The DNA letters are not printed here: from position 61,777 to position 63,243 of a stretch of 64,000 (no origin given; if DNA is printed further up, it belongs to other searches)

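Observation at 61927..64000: DegT-family enzyme with His replacing the PLP lysine, adjacent to Gmd: a phage GDP-3,6-dideoxyhexose (colitose-type) pathway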

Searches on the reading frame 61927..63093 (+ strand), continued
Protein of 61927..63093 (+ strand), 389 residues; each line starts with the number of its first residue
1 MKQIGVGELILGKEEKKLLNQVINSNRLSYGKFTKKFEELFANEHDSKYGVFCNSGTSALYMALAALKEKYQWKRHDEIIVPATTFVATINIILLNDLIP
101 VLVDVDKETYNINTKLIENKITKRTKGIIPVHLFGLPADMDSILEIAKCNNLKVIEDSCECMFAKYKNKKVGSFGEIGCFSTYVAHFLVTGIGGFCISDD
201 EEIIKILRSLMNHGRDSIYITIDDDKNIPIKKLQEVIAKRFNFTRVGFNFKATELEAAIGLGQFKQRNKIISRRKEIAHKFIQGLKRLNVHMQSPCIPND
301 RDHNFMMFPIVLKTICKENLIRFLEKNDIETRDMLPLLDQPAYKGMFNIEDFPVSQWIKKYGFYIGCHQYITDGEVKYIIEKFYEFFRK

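Call 15: search_protein_families(library=ncbifam, proteins=[L003:3277-4248:+, L003:5437-6447:+, L003:11819-12787:+, L003:6447-7235:+, L003:2618-3319:+], max_evalue=0.00001)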
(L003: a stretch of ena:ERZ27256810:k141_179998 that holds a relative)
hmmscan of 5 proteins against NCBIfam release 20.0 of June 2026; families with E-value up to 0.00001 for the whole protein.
L003:3277-4248:+ (324 aa): 8 families
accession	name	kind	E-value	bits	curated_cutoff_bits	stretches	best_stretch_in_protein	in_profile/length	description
NF047922.1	GDPFucSynFcl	equivalog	2.2e-134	447.7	500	1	16-320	3-306/308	GDP-L-fucose synthase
TIGR01181.1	dTDP_gluc_dehyt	equivalog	1.3e-22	80.3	365.1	1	46-321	52-317/321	dTDP-glucose 4,6-dehydratase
TIGR01179.1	galE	equivalog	6.3e-20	71.3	262.3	1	52-320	55-330/332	UDP-glucose 4-epimerase GalE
TIGR04180.1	EDH_00030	hypoth_equivalog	2e-13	50.1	475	1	70-278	73-267/297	NAD-dependent 4,6-dehydratase LegB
TIGR02197.1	heptose_epim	equivalog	2e-10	40.3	274.6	1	18-275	1-268/316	ADP-glyceromanno-heptose 6-epimerase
NF007490.0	PRK10084.1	subfamily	3.5e-10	39.4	649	1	147-321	166-340/361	dTDP-glucose 4,6-dehydratase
NF008872.0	PRK11908.1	equivalog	2.2e-08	33.5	294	1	110-267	109-271/349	bifunctional UDP-4-keto-pentose/UDP-xylose synthase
NF008360.0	PRK11150.1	equivalog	2.6e-07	30.2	452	1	18-265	2-252/310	ADP-glyceromanno-heptose 6-epimerase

L003:5437-6447:+ (337 aa): 13 families
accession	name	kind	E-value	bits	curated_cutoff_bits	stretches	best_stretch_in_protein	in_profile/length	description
TIGR01472.1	gmd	equivalog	5.6e-144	479.5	415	1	3-333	1-336/342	GDP-mannose 4,6-dehydratase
TIGR01181.1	dTDP_gluc_dehyt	equivalog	4.4e-32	111.4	365.1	1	5-332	2-308/321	dTDP-glucose 4,6-dehydratase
TIGR04180.1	EDH_00030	hypoth_equivalog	4.1e-31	108.1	475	1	6-271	2-262/297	NAD-dependent 4,6-dehydratase LegB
TIGR02622.1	CDP_4_6_dhtase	equivalog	5.8e-25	88.2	278.45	1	2-333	4-328/352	CDP-glucose 4,6-dehydratase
TIGR01179.1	galE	equivalog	2.9e-19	69.1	262.3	1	5-174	2-170/332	UDP-glucose 4-epimerase GalE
NF007582.0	PRK10217.1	equivalog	1.1e-16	60.9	698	1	3-326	2-322/355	dTDP-glucose 4,6-dehydratase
NF007490.0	PRK10084.1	subfamily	1.7e-13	50.3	649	1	4-267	2-279/361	dTDP-glucose 4,6-dehydratase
NF043036.1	ErythonDh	equivalog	1.6e-08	34.2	325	1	4-164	2-163/321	D-erythronate dehydrogenase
NF007956.0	PRK10675.1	subfamily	1.8e-08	33.9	394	1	4-167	2-166/338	UDP-glucose 4-epimerase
NF052578.1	StrlDmthSdmBMthl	equivalog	2.1e-08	34.3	600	1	5-156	3-140/328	sterol demethylase protein SdmB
TIGR03466.1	HpnA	hypoth_equivalog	2.5e-07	29.9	367.65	1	4-146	2-134/327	hopanoid-associated sugar epimerase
NF011728.1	PRK15181.1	equivalog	2.3e-06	26.9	760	1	3-329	16-331/348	Vi polysaccharide biosynthesis UDP-N-acetylglucosaminuronic acid C-4 epimerase TviC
NF041015.1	UDPsulfquin_syn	equivalog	4.5e-06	25.9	575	0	50-127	65-145/384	UDP-sulfoquinovose synthase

L003:11819-12787:+ (323 aa): 12 families
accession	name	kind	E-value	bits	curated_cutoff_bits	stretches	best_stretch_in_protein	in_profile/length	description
NF047922.1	GDPFucSynFcl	equivalog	3.9e-33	115.2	500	1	5-315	6-304/308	GDP-L-fucose synthase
TIGR01179.1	galE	equivalog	9.4e-20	70.7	262.3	1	5-315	3-328/332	UDP-glucose 4-epimerase GalE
TIGR01181.1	dTDP_gluc_dehyt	equivalog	4.1e-18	65.5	365.1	1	4-314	2-313/321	dTDP-glucose 4,6-dehydratase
TIGR04180.1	EDH_00030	hypoth_equivalog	1.2e-13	50.9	475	1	5-296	2-293/297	NAD-dependent 4,6-dehydratase LegB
TIGR02197.1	heptose_epim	equivalog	4.7e-13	49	274.6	1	5-306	2-307/316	ADP-glyceromanno-heptose 6-epimerase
NF008872.0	PRK11908.1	equivalog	2.1e-10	40.2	294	1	1-264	1-271/349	bifunctional UDP-4-keto-pentose/UDP-xylose synthase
NF007582.0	PRK10217.1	equivalog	3.1e-08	33.1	698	1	1-261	1-267/355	dTDP-glucose 4,6-dehydratase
NF007956.0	PRK10675.1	subfamily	5.7e-08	32.3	394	1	4-315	3-332/338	UDP-glucose 4-epimerase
NF007490.0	PRK10084.1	subfamily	8.4e-08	31.6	649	0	141-312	161-334/361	dTDP-glucose 4,6-dehydratase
NF005998.1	PRK08125.1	equivalog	9.5e-07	27.6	777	1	4-279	318-600/649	bifunctional UDP-4-amino-4-deoxy-L-arabinose formyltransferase/UDP-glucuronic acid oxidase ArnA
TIGR01777.1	yfcH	hypoth_equivalog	1.1e-06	28.4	207.35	0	207-267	184-244/292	TIGR01777 family oxidoreductase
NF041015.1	UDPsulfquin_syn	equivalog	8.8e-06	24.9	575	0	194-276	238-325/384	UDP-sulfoquinovose synthase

L003:6447-7235:+ (263 aa): 0 families

L003:2618-3319:+ (234 aa): 0 families

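Call 16: search_protein_families(library=pfam, proteins=[L003:6447-7235:+, L003:7235-7852:+, L003:7859-8575:+, L003:8578-9435:+, L003:9432-10211:+, L003:10211-10798:+, L003:10794-11654:+, L003:12768-13967:+, L003:2618-3319:+, L003:2265-2618:+], max_evalue=0.01)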
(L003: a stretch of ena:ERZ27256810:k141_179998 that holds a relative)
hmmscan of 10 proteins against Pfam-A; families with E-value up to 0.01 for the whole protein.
L003:6447-7235:+ (263 aa): 1 family
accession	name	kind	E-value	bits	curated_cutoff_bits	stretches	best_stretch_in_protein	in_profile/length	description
PF01531.22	Glyco_transf_11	-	3.3e-20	73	23.9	1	62-262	84-296/298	Glycosyl transferase family 11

L003:7235-7852:+ (206 aa): 1 family
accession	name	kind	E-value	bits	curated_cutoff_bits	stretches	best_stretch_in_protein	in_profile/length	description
PF05050.19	Methyltransf_21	-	1.3e-14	55.1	22.7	1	21-185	1-171/173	Methyltransferase FkbM domain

L003:7859-8575:+ (239 aa): 3 families
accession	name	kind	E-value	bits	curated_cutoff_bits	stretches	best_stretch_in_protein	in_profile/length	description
PF00535.33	Glycos_transf_2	-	1.7e-13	51.3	23.3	1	3-168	1-132/168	Glycosyl transferase family 2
PF13641.12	Glyco_tranf_2_3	-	5.5e-06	27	27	1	2-211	3-212/230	Glycosyltransferase like family 2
PF00483.29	NTP_transferase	-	0.00089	19.3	21.2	1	8-178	27-195/245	Nucleotidyl transferase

L003:8578-9435:+ (286 aa): 2 families
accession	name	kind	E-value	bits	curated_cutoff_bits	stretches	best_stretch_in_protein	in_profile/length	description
PF03016.20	Exostosin_GT47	-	1.3e-16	61.2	33.4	1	110-247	141-291/293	Exostosin GT47 domain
PF24785.1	RXYLT1_C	-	2e-06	27.8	27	1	171-211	64-104/187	RXYLT1 C-terminal domain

L003:9432-10211:+ (260 aa): 0 families

L003:10211-10798:+ (196 aa): 3 families
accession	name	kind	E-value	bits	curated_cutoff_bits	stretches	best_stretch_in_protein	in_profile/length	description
PF13578.12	Methyltransf_24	-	8.5e-07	30.3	26.3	1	46-145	1-105/105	Methyltransferase domain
PF13847.12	Methyltransf_31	-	8.1e-06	26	27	1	41-153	3-114/145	Methyltransferase domain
PF01728.25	FtsJ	-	3.2e-05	24.4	24.1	1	38-118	19-101/181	FtsJ-like methyltransferase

L003:10794-11654:+ (287 aa): 1 family
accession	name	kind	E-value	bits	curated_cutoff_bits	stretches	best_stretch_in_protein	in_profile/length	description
PF13524.12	Glyco_trans_1_2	-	0.0023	18.3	25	1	189-262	38-111/144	Glycosyl transferase-like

L003:12768-13967:+ (400 aa): 2 families
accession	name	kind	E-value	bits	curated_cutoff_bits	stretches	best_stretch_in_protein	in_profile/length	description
PF13578.12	Methyltransf_24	-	7.9e-18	65.7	26.3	1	253-359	1-104/105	Methyltransferase domain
PF05050.19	Methyltransf_21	-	1.3e-12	48.6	22.7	1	34-166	23-148/173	Methyltransferase FkbM domain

L003:2618-3319:+ (234 aa): 1 family
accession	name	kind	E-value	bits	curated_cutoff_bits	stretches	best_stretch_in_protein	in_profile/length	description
PF01973.23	MptE-like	-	0.0024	18.1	34.6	0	133-162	140-169/171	6-hydroxymethylpterin diphosphokinase MptE-like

L003:2265-2618:+ (118 aa): 0 families

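Call 18: find_encoding_contigs(protein=P0014, flank=10000, max_places=2)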
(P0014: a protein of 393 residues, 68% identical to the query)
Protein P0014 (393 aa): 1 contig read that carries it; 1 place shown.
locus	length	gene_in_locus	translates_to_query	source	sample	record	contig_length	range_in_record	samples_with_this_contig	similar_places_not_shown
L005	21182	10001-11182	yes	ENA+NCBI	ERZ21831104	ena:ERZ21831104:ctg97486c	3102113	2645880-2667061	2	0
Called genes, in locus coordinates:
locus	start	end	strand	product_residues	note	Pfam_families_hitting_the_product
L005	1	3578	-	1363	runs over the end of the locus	PF22544:HYDIN_VesB_CFA65-like_Ig (weak), PF00629:MAM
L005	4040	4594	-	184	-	PF07813:LTXXQ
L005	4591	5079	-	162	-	-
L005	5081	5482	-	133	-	PF13490:zf-HC2 (faint)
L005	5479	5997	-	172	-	PF07638:Sigma70_ECF (weak), PF04542:Sigma70_r2, PF08281:Sigma70_r4_2, PF04545:Sigma70_r4 (weak)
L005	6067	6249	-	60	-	-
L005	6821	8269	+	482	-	-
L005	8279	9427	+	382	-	PF01370:Epimerase, PF04321:RmlD_sub_bind, PF16363:GDP_Man_Dehyd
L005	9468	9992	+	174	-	PF00908:dTDP_sugar_isom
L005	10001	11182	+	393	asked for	PF01041:DegT_DnrJ_EryC1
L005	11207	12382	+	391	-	PF01041:DegT_DnrJ_EryC1, PF00155:Aminotran_1_2 (weak), PF00266:Aminotran_5, PF01053:Cys_Met_Meta_PP (weak), PF01212:Beta_elim_lyase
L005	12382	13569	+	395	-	PF22660:RS_preATP-grasp-like (weak), PF02222:ATP-grasp (weak), PF02655:ATP-grasp_3, PF02786:CPSase_L_D2, PF08443:RimK (faint), PF07478:Dala_Dala_lig_C, PF13535:ATP-grasp_4, PF18603:LAL_C2 (weak)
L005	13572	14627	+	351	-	PF13524:Glyco_trans_1_2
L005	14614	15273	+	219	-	PF25084:LbH_EIF2B (weak), PF25087:GMPPB_C, PF00132:Hexapep, PF14602:Hexapep_2 (faint), PF00132:Hexapep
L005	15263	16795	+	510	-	PF01943:Polysacc_synt, PF13440:Polysacc_synt_3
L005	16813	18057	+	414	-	PF00534:Glycos_transf_1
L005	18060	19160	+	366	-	PF02350:Epimerase_2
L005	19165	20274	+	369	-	PF13439:Glyco_transf_4, PF00534:Glycos_transf_1, PF13692:Glyco_trans_1_4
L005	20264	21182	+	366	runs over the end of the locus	PF09587:PGA_cap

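Call 19: find_encoding_contigs(protein=P0040, flank=10000, max_places=2)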
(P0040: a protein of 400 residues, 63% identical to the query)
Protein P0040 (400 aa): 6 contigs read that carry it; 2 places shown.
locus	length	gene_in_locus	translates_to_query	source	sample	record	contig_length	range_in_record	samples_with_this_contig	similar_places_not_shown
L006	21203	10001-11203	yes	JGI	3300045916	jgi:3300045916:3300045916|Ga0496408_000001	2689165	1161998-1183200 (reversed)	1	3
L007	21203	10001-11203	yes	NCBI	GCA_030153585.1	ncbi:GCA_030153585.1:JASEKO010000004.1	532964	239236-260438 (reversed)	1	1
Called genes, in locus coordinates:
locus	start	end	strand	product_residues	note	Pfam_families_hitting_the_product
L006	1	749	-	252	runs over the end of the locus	PF23441:SDR, PF00106:adh_short, PF08659:KR, PF13561:adh_short_C2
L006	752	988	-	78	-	PF00550:PP-binding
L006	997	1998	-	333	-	PF00195:Chal_sti_synt_N (weak), PF08545:ACP_syn_III, PF08541:ACP_syn_III_C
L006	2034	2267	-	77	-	PF00550:PP-binding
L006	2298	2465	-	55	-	-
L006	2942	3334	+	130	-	PF05635:23S_rRNA_IVP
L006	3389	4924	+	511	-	PF14686:fn3_3 (faint), PF13229:Beta_helix (weak)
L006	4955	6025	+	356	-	PF08443:RimK (faint)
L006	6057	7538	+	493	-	PF01943:Polysacc_synt, PF13440:Polysacc_synt_3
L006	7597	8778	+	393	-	PF14397:ATPgrasp_ST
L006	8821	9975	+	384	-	PF01370:Epimerase, PF04321:RmlD_sub_bind, PF16363:GDP_Man_Dehyd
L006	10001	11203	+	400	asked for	PF01041:DegT_DnrJ_EryC1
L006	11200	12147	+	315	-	PF01370:Epimerase, PF04321:RmlD_sub_bind, PF02719:Polysacc_synt_2 (weak), PF16363:GDP_Man_Dehyd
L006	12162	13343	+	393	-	PF00155:Aminotran_1_2 (weak), PF01041:DegT_DnrJ_EryC1, PF01053:Cys_Met_Meta_PP (weak), PF00266:Aminotran_5 (faint), PF01212:Beta_elim_lyase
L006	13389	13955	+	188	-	PF13302:Acetyltransf_3, PF13420:Acetyltransf_4, PF00583:Acetyltransf_1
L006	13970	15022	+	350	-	PF13524:Glyco_trans_1_2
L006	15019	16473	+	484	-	PF04932:Wzy_C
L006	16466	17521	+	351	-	PF13439:Glyco_transf_4, PF20706:GT4-conflict, PF00534:Glycos_transf_1, PF13692:Glyco_trans_1_4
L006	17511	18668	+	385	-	PF01522:Polysacc_deac_1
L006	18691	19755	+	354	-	-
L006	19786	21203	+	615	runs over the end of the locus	PF13522:GATase_6 (weak), PF13537:GATase_7, PF00733:Asn_synthase (weak)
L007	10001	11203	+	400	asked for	PF01041:DegT_DnrJ_EryC1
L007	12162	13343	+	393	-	PF00155:Aminotran_1_2 (weak), PF01041:DegT_DnrJ_EryC1, PF01053:Cys_Met_Meta_PP (weak), PF00266:Aminotran_5 (faint), PF01212:Beta_elim_lyase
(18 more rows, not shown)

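Call 25: get_annotated_region(hit=H2, flank=1500)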
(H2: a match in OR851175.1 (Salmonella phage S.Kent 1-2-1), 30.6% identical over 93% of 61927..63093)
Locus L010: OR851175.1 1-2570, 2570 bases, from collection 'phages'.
description: UNVERIFIED_ORG: Salmonella phage S.Kent 1-2-1 clone NODE_303_length_2570_cov_3.257120 genomic sequence.
organism: Salmonella phage S.Kent 1-2-1 (NCBI taxid 3113840)
taxonomy: Viruses
host: Salmonella enterica subsp. enterica serovar Kentucky; source: wastewater; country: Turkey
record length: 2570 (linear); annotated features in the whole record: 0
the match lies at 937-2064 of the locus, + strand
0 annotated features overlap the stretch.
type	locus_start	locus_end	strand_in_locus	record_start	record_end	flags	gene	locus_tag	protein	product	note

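Call 26: get_annotated_region(hit=H7, flank=6000)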
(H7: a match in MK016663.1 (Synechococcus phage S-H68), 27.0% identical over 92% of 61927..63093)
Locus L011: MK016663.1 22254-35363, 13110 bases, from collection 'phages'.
description: Synechococcus phage S-H68, partial genome.
organism: Synechococcus phage S-H68 (NCBI taxid 2545436)
taxonomy: Viruses; Duplodnaviria; Heunggongvirae; Uroviricota; Caudoviricetes; Kyanoviridae
host: Synechococcus sp. LTWRED; source: -; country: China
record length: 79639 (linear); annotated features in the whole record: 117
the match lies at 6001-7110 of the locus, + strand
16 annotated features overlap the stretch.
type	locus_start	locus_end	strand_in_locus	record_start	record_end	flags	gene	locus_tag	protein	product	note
CDS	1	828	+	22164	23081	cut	-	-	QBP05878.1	dTDP-glucose 4,6-dehydratase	-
CDS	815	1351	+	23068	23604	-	-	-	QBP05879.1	dTDP-4-dehydrorhamnose 3,5-epimerase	-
CDS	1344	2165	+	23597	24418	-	-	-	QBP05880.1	NAD-dependent epimerase/dehydratase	-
CDS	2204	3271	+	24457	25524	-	-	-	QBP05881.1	UDP-glucose 4-epimerase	-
CDS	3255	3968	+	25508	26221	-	-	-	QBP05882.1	hypothetical protein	-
CDS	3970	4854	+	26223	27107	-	-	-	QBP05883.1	hypothetical protein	-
CDS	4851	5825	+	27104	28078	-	-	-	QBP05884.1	hypothetical protein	-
CDS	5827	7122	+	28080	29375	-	-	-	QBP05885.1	CDP-4-dehydro-6-deoxy-D-glucose 3-dehydratase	-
CDS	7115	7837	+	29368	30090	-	-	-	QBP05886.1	hypothetical protein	-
CDS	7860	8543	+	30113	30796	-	-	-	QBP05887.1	hypothetical protein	-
CDS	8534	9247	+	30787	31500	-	-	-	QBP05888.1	hypothetical protein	-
CDS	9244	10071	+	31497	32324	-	-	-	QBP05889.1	hypothetical protein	-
CDS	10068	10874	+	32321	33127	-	-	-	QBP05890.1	glycosyltransferase family 11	-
CDS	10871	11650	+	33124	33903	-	-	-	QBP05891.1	hypothetical protein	-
CDS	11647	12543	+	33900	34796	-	-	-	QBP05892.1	UDP-glucose 4-epimerase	-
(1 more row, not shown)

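Call 36: search_protein_families(library=phrogs, proteins=[window:61927-63093:+], max_evalue=0.001)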
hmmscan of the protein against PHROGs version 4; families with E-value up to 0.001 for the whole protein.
window:61927-63093:+ (389 aa): 1 family
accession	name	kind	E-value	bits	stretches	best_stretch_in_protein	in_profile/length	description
phrog_3139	-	other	6.3e-62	210.7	1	16-335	18-336/387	aminotransferase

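Call 39: find_related_loci(query=window:61927-63093:+, collection=metagenome_contigs, flank=10000)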
Query window:61927-63093:+ (389 aa) in metagenome_contigs; peptide patterns used: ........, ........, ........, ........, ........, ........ (x = any residue, [..] = any of these).
202 stretches matched a pattern; 29 encode a relative of the query (tblastn E <= 1e-3); 29 distinct loci.
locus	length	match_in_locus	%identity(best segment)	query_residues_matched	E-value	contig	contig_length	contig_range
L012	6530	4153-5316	71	2-387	0e+0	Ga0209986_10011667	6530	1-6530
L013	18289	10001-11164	71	2-387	0e+0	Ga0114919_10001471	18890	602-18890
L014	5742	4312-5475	71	3-388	0e+0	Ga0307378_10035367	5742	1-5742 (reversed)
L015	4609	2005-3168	71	3-388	0e+0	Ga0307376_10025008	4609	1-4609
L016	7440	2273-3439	70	2-388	0e+0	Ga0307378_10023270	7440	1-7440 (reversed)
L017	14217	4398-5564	70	2-388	0e+0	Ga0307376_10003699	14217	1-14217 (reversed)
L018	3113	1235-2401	68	2-388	0e+0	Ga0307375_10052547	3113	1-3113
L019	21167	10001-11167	67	1-389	0e+0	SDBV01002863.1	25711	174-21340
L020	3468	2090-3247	66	3-387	0e+0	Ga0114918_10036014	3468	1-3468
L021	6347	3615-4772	68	3-387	0e+0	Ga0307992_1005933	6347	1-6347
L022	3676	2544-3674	68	2-376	0e+0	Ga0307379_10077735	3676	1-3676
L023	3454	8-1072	68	34-387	2e-175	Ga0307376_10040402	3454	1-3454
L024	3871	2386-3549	60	3-388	1e-168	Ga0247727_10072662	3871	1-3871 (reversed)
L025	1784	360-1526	58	3-389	8e-170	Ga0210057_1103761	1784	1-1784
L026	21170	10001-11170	57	3-389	4e-155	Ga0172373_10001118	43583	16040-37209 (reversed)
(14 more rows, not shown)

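Call 50: predict_structure(alignment_id=A1)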
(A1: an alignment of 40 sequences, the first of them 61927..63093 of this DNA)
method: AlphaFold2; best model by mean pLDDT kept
length: 389 residues; sequences in the alignment: 40
mean_pLDDT: 89.3   pTM: 0.89
mean pLDDT of the five models: 89.3, 87.9, 85.1, 79.3, 74.9
residues with pLDDT >= 90: 253; 70-90: 108; 50-70: 27; < 50: 1
segments of 3 or more residues with pLDDT < 50: none
pLDDT, mean of each block of 10 residues (from residue 1): 65 90 87 92 95 92 97 98 86 95 93 96 98 92 98 91 93 95 68 89 94 81 64 81 85 90 90 94 96 93 91 91 95 73 81 91 90 95 96
secondary structure, 60 per line:
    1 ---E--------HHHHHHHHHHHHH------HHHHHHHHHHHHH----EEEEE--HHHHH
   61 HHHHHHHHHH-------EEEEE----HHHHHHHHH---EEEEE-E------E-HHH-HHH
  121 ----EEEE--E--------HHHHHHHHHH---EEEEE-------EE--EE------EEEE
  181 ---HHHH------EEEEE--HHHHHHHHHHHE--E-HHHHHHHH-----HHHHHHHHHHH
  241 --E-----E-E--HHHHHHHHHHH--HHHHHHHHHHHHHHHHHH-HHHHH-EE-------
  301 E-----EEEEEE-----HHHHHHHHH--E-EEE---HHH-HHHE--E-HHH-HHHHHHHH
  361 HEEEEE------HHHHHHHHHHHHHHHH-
elements in order: H13-25 H32-44 E49-53 H56-70 E78-82 H87-95 E99-103 E125-128 H140-149 E153-157 E177-180 H184-187 E194-198 H201-211 H217-224 H230-240 H254-264 H267-284 H286-290 E307-312 H318-326 E331-333 H353-361 E362-366 H373-388
